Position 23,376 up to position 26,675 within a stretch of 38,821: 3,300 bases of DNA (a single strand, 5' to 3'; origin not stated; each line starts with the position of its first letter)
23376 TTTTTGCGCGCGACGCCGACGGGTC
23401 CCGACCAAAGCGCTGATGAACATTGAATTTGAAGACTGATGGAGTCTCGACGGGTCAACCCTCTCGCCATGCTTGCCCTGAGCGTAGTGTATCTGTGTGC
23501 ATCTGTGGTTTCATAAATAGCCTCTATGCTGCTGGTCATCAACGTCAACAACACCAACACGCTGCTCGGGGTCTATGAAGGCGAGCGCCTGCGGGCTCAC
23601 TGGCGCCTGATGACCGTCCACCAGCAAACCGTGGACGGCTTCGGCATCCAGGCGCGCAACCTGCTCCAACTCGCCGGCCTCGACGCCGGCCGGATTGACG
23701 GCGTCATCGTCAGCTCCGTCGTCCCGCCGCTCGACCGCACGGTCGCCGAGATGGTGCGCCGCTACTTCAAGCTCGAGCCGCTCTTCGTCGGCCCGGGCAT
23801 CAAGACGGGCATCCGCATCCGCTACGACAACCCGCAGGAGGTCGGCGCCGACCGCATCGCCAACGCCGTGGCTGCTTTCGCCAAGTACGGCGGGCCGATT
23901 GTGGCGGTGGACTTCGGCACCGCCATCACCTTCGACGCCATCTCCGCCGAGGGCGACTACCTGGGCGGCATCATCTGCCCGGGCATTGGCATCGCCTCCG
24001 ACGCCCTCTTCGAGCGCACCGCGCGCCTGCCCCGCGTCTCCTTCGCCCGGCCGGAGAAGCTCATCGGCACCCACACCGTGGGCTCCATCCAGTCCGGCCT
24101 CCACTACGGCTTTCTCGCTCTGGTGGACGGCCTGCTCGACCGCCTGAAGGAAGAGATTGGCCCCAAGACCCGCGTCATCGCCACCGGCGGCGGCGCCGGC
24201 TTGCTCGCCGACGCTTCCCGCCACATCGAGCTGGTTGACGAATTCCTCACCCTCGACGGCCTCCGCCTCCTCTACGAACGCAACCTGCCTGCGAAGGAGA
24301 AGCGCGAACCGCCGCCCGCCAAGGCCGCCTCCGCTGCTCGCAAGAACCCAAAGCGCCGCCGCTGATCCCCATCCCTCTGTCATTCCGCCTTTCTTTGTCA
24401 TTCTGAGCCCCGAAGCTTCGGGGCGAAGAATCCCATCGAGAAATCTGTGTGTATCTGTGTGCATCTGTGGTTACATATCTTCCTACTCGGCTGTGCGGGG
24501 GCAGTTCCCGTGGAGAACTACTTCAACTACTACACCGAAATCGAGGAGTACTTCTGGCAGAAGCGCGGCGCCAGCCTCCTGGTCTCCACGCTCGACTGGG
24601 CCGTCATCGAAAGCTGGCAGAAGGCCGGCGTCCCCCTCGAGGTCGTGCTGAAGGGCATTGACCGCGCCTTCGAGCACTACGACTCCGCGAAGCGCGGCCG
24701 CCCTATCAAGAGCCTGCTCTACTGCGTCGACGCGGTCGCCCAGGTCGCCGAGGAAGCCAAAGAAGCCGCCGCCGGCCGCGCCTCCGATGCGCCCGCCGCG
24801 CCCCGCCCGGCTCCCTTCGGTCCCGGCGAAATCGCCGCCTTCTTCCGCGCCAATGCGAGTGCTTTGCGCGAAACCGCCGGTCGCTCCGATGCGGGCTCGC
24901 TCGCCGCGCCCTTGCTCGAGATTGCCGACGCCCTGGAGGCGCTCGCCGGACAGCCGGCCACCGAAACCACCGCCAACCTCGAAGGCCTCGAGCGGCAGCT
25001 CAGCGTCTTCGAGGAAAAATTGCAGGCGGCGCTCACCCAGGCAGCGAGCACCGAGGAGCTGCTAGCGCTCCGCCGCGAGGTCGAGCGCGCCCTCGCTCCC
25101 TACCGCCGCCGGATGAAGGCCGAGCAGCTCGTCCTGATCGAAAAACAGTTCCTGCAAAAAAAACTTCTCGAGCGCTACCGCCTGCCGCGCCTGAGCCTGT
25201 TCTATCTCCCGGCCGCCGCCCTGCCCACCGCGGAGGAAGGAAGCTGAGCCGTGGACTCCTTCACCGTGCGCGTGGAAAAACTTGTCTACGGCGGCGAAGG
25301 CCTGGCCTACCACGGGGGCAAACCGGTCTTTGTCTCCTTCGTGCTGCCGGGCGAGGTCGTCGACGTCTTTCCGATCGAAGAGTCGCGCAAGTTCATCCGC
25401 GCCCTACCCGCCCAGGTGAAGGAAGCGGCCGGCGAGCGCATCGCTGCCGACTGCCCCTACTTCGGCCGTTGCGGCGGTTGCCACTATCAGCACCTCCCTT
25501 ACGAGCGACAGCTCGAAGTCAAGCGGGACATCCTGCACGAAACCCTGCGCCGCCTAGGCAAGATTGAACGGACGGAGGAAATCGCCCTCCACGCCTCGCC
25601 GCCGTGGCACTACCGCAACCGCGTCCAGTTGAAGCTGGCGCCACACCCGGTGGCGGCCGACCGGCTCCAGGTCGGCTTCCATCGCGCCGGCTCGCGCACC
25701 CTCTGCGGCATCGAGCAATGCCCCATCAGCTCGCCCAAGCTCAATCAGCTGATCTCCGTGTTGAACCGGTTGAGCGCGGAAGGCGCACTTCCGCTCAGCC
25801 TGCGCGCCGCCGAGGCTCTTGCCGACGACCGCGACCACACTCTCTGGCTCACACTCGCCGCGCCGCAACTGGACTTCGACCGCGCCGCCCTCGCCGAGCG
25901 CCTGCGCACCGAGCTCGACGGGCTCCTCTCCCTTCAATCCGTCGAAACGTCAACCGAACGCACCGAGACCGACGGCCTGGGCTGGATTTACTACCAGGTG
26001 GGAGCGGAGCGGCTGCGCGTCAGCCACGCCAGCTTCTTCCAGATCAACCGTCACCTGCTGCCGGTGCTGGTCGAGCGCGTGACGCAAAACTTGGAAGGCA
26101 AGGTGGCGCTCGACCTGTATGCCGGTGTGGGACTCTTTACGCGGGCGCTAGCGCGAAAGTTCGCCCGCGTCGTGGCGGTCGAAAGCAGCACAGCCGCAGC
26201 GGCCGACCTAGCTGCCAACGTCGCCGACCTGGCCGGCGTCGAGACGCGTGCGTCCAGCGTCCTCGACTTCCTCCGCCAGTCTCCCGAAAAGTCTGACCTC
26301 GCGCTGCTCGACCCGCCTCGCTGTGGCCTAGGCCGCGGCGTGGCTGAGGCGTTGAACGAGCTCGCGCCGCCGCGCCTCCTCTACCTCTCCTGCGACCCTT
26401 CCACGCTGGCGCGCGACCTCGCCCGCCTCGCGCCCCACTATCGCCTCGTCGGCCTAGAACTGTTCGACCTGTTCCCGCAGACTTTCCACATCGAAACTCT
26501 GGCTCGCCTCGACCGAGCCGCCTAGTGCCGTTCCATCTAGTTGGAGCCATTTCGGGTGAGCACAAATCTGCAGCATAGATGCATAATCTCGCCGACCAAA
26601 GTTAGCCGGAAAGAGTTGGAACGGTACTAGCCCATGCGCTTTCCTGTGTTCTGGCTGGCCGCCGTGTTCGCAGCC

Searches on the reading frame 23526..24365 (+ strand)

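Call 50: search_protein_families(library=pfam, proteins=[window:23526-24365:+], max_evalue=0.0001)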
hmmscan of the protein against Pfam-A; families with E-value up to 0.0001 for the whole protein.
window:23526-24365:+ (279 aa): 1 family
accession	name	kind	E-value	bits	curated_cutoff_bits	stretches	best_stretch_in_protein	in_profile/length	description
PF03309.20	Pan_kinase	-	1.9e-71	240.6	24.7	1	2-205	1-204/205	Type III pantothenate kinase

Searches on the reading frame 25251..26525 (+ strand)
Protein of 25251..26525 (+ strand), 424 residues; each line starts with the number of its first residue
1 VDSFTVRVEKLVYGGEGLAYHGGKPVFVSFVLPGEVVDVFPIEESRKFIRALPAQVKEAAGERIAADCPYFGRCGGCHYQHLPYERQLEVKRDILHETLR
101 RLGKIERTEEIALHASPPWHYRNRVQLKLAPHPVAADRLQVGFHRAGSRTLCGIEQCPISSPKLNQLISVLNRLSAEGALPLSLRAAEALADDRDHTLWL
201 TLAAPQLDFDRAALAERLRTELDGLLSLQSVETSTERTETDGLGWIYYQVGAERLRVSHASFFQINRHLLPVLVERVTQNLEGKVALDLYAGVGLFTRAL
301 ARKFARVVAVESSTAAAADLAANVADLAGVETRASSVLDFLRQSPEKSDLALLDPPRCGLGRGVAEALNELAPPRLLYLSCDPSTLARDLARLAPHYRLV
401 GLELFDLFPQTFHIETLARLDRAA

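Call 50: search_protein_families(library=pfam, proteins=[window:25251-26525:+], max_evalue=0.0001)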
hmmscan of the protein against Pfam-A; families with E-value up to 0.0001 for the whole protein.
window:25251-26525:+ (424 aa): 3 families
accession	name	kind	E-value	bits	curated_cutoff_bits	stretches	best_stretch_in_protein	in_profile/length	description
PF05958.17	tRNA_U5-meth_tr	-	1.2e-23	84.2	23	2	351-418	287-352/357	tRNA (Uracil-5-)-methyltransferase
PF03602.21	Cons_hypoth95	-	5.6e-08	33.1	24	1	278-356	37-122/182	Conserved hypothetical protein 95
PF01938.26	TRAM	-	4.2e-05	23.8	21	1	4-39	8-46/61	TRAM domain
